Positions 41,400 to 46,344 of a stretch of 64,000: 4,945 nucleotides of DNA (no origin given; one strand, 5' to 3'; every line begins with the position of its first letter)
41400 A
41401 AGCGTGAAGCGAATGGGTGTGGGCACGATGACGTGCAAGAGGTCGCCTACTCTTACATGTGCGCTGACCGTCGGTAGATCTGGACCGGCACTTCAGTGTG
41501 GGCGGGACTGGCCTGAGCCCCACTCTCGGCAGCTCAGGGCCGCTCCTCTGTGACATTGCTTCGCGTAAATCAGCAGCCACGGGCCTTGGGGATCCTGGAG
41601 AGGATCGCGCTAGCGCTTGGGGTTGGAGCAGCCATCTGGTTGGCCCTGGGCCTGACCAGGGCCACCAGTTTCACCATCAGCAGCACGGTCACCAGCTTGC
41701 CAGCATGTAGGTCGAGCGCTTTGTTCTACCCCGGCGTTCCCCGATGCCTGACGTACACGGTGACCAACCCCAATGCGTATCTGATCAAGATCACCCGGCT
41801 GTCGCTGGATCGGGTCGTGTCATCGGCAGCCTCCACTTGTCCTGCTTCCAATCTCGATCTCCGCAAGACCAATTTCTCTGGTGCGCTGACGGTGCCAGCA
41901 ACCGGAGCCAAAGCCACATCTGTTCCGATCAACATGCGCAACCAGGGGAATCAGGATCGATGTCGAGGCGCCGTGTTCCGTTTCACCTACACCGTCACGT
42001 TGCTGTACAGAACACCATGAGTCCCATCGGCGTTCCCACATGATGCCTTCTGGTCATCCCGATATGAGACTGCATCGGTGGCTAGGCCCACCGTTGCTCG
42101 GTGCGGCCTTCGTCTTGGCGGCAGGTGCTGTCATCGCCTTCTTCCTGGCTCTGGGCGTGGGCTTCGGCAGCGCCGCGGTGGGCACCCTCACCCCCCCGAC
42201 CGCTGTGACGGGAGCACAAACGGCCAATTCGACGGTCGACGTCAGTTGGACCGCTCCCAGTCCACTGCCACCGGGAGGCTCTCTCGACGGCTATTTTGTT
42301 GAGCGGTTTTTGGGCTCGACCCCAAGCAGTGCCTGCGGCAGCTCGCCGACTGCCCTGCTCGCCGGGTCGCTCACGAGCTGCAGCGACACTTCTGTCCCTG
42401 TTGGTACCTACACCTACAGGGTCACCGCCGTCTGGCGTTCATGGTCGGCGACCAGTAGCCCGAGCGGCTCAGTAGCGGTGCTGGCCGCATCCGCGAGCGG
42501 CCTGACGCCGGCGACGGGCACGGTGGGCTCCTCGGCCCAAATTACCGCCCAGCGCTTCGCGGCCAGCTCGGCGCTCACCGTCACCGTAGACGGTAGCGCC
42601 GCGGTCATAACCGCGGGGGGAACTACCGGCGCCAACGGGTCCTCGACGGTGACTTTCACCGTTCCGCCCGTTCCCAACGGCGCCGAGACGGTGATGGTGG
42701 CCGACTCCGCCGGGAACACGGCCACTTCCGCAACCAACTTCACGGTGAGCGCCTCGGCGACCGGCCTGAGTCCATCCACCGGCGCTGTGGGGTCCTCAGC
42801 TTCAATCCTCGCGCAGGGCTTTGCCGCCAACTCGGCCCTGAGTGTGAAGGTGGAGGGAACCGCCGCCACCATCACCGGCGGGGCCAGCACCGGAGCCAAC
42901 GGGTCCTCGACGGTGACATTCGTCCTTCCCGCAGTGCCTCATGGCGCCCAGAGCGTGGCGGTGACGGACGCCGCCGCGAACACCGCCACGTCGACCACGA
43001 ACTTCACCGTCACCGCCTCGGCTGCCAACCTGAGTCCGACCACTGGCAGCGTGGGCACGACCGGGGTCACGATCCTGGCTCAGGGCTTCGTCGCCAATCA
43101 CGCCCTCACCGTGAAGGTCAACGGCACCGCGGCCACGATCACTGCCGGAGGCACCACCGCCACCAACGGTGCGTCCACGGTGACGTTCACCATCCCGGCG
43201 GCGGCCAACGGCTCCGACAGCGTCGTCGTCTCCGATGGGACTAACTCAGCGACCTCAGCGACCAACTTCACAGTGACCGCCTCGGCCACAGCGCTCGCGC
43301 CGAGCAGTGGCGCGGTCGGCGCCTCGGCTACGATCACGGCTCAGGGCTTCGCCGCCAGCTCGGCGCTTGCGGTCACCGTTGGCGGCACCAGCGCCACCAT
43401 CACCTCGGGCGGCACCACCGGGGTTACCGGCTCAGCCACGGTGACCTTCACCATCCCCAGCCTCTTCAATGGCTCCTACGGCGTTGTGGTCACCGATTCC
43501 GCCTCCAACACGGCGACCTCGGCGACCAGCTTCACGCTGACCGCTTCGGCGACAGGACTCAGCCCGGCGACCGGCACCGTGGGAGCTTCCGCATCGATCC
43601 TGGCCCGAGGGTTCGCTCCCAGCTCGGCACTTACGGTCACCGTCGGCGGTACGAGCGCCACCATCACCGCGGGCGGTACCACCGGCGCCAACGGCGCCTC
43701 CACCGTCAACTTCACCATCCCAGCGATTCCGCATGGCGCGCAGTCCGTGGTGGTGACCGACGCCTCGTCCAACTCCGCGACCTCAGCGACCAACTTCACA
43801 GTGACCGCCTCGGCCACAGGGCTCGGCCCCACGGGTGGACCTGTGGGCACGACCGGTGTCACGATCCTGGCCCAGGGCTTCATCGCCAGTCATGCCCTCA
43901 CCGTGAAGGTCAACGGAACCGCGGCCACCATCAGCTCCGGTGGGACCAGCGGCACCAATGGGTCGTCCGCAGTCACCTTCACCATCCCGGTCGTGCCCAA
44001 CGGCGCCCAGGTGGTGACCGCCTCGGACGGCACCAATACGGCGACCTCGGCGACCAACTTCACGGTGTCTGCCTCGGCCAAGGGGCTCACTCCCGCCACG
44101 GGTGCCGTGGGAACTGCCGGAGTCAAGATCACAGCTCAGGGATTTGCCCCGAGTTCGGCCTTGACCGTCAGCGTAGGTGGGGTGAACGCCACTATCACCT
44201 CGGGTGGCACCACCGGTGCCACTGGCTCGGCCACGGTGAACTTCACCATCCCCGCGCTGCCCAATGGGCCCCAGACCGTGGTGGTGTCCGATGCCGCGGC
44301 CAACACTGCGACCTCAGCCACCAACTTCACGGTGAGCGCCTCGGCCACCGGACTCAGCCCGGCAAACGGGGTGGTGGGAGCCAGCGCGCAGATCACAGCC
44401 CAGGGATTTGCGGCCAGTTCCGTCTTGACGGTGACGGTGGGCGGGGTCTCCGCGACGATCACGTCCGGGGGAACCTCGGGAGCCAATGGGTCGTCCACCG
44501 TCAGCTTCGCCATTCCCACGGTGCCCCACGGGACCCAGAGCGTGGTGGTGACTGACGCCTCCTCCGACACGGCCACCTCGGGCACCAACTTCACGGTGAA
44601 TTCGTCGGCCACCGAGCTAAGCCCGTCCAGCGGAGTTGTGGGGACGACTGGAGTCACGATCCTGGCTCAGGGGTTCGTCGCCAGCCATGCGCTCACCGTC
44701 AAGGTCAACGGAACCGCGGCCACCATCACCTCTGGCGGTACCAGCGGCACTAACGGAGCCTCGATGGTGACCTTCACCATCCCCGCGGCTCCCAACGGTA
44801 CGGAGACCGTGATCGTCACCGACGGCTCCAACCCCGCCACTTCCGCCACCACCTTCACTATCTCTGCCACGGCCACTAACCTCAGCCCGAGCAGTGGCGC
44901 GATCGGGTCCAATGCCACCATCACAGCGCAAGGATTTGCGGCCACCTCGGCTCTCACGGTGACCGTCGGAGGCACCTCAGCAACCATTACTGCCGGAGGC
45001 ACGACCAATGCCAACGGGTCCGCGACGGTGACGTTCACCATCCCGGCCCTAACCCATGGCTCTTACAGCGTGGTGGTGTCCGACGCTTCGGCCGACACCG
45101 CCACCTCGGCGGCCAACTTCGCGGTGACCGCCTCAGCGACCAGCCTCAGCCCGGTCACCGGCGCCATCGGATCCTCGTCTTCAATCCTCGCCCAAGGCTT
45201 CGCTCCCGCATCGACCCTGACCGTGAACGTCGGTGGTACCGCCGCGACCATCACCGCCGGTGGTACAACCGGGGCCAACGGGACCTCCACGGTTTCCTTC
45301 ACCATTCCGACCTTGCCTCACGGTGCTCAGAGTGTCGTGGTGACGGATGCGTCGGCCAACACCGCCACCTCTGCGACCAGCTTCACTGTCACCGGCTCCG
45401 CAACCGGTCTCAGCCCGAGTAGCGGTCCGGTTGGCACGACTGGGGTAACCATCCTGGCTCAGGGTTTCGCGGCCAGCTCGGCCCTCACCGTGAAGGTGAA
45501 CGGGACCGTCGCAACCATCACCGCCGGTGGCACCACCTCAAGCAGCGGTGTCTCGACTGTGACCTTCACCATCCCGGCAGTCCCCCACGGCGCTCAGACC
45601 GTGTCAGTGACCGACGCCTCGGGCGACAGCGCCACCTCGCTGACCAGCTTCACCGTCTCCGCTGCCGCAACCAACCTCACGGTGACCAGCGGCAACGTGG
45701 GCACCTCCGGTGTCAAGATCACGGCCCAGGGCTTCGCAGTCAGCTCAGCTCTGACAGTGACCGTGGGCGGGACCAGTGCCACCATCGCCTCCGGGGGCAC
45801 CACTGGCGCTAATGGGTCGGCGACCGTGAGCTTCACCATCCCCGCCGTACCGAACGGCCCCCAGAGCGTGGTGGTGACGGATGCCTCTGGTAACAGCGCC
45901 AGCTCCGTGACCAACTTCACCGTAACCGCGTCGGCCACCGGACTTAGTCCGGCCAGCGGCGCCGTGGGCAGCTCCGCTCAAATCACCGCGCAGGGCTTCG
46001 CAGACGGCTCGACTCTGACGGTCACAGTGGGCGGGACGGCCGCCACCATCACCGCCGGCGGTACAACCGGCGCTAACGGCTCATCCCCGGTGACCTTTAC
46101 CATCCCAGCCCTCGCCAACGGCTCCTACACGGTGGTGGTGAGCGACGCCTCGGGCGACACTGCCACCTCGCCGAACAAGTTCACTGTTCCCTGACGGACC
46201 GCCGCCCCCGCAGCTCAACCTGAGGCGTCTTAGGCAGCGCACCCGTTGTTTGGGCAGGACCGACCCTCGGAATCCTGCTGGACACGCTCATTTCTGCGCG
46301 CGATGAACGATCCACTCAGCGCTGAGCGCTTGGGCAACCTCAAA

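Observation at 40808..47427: Candidate novel cell-surface fibre locus: two paralogous small Cys-pair proteins + 1384-aa protein of 14 tandem IPT/TIG-like domains + secreted partner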

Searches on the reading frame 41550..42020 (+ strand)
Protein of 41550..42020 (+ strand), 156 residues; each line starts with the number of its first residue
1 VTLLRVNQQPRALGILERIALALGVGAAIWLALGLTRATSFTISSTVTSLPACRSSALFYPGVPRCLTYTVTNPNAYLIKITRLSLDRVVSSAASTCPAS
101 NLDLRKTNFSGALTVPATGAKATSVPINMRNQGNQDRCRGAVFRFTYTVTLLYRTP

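Call 3: search_protein_families(library=pfam, proteins=[window:41550-42020:+], max_evalue=1)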
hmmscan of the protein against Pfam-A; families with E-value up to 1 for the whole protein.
window:41550-42020:+ (156 aa): 0 families

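Call 4: search_protein_families(library=ncbifam, proteins=[window:41550-42020:+], max_evalue=1)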
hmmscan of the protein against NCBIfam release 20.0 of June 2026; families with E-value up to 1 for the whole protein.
window:41550-42020:+ (156 aa): 0 families

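Call 25: find_homologous_proteins(query=window:41550-42020:+, max_evalue=0.01)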
Query window:41550-42020:+ (156 aa): 13 proteins with E <= 0.01 among 568 candidates.
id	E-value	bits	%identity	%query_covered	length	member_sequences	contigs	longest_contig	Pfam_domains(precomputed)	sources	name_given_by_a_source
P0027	7.7e-94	329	100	100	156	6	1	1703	-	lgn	-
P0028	4.6e-73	262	79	97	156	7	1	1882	-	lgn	-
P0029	1.7e-71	257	77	96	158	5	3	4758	-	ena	-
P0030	3.2e-69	249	77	96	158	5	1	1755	-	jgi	jgi:hypothetical protein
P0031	1.2e-66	241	74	96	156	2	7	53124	-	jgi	jgi:hypothetical protein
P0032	5.9e-60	219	69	96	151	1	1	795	-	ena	-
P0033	1.5e-59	218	69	94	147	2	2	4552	-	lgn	-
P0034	5.9e-58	213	80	81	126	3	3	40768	-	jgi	-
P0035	1.1e-57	212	66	97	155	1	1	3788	-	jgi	jgi:hypothetical protein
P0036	5.2e-54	200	64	94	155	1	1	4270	-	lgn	-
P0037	5.5e-54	200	75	81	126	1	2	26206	-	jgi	jgi:hypothetical protein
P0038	8.8e-45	170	58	94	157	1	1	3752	-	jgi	jgi:hypothetical protein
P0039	3.9e-44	168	57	92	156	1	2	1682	-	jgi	jgi:hypothetical protein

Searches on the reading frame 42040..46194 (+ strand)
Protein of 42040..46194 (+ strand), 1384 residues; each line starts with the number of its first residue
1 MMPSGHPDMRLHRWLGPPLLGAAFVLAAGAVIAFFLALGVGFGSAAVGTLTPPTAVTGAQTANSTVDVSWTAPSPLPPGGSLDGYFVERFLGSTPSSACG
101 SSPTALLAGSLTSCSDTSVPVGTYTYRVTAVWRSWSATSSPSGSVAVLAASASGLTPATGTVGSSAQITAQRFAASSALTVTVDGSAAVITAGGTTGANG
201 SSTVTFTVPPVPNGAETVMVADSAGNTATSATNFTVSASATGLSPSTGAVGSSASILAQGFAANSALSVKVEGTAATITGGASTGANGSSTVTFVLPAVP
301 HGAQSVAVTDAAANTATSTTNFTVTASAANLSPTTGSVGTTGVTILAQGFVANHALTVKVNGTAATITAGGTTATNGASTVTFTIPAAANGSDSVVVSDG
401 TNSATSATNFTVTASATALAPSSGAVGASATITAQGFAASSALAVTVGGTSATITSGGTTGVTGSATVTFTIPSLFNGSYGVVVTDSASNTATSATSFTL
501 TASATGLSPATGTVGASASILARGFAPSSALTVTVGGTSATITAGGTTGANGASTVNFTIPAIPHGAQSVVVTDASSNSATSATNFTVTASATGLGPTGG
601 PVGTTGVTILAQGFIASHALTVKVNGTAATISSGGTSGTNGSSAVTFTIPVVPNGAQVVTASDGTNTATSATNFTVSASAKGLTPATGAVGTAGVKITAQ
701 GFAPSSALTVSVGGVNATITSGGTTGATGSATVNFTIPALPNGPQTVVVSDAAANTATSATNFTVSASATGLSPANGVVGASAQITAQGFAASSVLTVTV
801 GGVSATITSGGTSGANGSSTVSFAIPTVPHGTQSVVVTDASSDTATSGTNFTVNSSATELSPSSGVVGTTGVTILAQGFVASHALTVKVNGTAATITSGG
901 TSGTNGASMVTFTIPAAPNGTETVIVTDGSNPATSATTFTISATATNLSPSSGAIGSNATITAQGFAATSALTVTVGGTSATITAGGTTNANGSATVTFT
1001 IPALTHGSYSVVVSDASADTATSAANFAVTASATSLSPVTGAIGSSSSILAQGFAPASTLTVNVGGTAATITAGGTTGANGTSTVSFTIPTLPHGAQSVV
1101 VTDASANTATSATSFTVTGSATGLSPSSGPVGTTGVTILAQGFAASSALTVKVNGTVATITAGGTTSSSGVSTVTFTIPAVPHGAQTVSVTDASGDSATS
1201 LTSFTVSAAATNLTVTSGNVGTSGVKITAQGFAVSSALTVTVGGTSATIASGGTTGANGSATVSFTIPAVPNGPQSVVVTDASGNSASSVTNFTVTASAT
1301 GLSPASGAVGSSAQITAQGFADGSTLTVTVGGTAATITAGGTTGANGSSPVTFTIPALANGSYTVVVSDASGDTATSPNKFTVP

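Call 3: search_protein_families(library=pfam, proteins=[window:42040-46194:+], max_evalue=1)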
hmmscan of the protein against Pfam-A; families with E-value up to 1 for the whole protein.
window:42040-46194:+ (1384 aa): 8 families
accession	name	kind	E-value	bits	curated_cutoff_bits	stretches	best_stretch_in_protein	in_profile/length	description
PF01833.30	TIG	-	6.6e-52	173.9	20.9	14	946-1027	4-82/84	IPT/TIG domain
PF21331.3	Isoamylase_C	-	1.9e-09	38.4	27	1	352-416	21-86/107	Isoamylase, C-terminal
PF16655.11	PhoD_N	-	2.7e-06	28.3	30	0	657-687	42-70/90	PhoD-like phosphatase, N-terminal domain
PF09912.14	DUF2141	-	0.00027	21.3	24.4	0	1301-1384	5-78/112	Uncharacterized protein conserved in bacteria (DUF2141)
PF06832.18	BiPBP_C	-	0.00037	20.8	26.8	0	1324-1376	33-87/90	Penicillin-Binding Protein C-terminus Family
PF25275.1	Golvesin_C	-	0.024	15.1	31.6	1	989-1033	35-79/132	Golvesin C-terminal domain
PF00041.27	fn3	-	0.034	14.8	25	1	52-89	2-36/84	Fibronectin type III domain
PF11589.14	DUF3244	-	0.14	12.6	25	0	1322-1372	38-88/96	Domain of unknown function (DUF3244)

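Call 4: search_protein_families(library=ncbifam, proteins=[window:42040-46194:+], max_evalue=1)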
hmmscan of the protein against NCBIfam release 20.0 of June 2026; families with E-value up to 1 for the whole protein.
window:42040-46194:+ (1384 aa): 1 family
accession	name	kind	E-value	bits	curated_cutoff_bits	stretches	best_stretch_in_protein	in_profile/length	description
TIGR03437.1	Soli_cterm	paralog_domain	3.1e-12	46.8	29.05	6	491-581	126-219/225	Solibacter uncharacterized C-terminal domain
